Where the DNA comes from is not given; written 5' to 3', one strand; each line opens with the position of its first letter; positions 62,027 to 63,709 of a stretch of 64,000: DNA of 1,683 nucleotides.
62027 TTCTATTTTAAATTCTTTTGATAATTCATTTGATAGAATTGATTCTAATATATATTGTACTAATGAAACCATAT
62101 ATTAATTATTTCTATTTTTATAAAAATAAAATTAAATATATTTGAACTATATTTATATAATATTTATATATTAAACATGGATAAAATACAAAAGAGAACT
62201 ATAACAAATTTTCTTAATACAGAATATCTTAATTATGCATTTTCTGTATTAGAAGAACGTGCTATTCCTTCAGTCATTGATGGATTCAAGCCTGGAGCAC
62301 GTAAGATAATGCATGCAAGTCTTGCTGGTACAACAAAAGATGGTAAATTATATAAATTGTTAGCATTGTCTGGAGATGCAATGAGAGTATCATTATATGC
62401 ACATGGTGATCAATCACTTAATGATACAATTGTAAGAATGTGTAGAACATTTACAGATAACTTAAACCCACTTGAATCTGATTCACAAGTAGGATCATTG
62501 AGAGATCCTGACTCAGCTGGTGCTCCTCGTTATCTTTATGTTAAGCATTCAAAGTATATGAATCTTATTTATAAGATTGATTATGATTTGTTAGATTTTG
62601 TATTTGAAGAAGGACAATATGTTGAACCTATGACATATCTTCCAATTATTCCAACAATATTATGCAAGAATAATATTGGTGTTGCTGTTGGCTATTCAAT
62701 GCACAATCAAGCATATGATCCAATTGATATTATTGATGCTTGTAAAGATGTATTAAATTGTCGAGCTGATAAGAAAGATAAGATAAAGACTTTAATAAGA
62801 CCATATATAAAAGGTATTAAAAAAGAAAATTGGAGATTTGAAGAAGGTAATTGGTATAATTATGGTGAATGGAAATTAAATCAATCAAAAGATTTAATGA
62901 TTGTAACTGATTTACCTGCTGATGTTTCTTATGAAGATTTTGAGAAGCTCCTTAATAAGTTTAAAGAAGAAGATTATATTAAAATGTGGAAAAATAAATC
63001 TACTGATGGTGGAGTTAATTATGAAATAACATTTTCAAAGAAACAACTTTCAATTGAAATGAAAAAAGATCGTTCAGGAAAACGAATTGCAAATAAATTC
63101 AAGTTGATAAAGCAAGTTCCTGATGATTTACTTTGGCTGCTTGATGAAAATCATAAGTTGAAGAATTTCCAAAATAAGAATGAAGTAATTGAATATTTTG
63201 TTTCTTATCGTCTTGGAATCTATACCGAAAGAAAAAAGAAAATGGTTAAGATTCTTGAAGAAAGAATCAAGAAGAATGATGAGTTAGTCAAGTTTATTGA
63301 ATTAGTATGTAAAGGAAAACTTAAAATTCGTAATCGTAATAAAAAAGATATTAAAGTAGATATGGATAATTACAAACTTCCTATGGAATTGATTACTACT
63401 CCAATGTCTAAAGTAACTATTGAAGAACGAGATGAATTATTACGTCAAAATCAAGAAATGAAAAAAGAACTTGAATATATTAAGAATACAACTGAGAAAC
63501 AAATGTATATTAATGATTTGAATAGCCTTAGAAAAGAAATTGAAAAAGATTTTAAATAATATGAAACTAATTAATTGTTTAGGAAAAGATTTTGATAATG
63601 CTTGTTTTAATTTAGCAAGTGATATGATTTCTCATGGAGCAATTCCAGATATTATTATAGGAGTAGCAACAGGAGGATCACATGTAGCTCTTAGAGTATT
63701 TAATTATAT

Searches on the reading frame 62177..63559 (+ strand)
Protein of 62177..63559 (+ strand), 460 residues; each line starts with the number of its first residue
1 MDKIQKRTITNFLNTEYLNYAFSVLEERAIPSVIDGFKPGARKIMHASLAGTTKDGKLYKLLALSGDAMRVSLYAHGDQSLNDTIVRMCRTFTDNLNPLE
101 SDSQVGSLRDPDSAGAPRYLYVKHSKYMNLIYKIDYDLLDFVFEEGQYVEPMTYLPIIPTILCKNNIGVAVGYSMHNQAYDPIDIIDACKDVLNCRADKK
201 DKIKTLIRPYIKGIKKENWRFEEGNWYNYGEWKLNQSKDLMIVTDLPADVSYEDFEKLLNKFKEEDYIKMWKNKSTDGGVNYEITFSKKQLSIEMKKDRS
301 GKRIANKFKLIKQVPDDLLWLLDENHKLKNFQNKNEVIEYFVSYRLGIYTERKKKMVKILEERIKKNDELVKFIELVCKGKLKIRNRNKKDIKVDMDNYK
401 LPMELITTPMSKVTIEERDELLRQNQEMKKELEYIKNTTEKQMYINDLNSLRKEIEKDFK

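Call 9: search_protein_families(library=pfam, proteins=[window:62177-63559:+], max_evalue=0.01)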
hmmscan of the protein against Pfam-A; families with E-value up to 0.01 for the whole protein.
window:62177-63559:+ (460 aa): 1 family
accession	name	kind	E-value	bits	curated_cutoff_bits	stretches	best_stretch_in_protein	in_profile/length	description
PF00521.26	DNA_topoisoIV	-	5.3e-65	220.4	31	1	28-448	1-431/432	DNA gyrase/topoisomerase IV, subunit A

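Call 28: find_encoding_contigs(protein=window:62177-63559:+, flank=10000, max_places=1)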
Protein window:62177-63559:+ (460 aa): 3 contigs read that carry it; 1 place shown.
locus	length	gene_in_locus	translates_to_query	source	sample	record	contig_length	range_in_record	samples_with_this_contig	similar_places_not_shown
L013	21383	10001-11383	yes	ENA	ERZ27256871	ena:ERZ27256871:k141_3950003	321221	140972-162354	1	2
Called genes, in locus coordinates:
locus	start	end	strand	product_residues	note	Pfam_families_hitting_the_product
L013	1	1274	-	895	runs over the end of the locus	PF26182:Ig_NUP210_5th (faint), PF02368:Big_2, PF22359:Big-like (faint), PF26918:Ig_Eae (weak), PF02368:Big_2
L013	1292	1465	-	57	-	-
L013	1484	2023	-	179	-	-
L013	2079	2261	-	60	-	-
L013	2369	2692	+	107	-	-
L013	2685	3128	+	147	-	-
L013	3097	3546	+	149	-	-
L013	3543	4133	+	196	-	PF01661:Macro (faint)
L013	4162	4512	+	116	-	-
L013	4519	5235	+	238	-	-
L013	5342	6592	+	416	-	PF04542:Sigma70_r2 (weak)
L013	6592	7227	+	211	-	PF25187:Acb3 (faint)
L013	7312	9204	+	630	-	PF02518:HATPase_c (faint), PF00204:DNA_gyraseB, PF01751:Toprim, PF16898:TOPRIM_C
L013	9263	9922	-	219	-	-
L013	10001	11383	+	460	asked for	PF00521:DNA_topoisoIV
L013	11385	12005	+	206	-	-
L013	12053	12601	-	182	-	-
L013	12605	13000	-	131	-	PF14902:DUF4494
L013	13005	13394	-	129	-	-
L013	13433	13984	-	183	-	-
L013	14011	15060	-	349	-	PF00154:RecA_N, PF08423:Rad51, PF06745:ATPase (weak), PF01637:ATPase_2 (weak), PF21096:RecA_C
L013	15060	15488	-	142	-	-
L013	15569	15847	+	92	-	-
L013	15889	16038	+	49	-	-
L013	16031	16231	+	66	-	-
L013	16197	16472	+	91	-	PF14573:PP-binding_2 (weak), PF00550:PP-binding (weak)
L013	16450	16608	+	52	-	-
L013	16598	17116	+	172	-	PF08291:Peptidase_M15_3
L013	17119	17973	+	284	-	-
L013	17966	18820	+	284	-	PF00149:Metallophos (weak)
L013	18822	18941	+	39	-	-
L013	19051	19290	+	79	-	-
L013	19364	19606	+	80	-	-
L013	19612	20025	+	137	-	-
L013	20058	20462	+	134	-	-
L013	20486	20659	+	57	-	-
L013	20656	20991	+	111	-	-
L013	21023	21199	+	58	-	-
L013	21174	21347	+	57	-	-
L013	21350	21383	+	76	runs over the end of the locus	-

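Call 53: search_protein_families(library=ncbifam, proteins=[L013:11385-12005:+], max_evalue=0.1)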
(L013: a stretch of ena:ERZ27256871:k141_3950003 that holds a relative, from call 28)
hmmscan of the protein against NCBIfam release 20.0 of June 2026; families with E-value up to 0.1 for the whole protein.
L013:11385-12005:+ (206 aa): 3 families
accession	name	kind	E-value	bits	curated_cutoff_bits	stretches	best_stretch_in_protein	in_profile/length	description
TIGR01203.1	HGPRTase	equivalog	0.0017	18.1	150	1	109-160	65-113/167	hypoxanthine phosphoribosyltransferase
NF002620.0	PRK02277.1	subfamily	0.018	14.7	115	0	107-162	120-168/201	orotate phosphoribosyltransferase-like protein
NF006328.0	PRK08558.1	equivalog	0.052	13.1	184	1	100-157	149-201/238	adenine phosphoribosyltransferase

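Call 80: search_protein_families(library=phrogs, proteins=[L013:11385-12005:+], max_evalue=0.001)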
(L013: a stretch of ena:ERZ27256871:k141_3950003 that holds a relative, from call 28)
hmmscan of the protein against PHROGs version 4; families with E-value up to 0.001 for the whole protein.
L013:11385-12005:+ (206 aa): 0 families
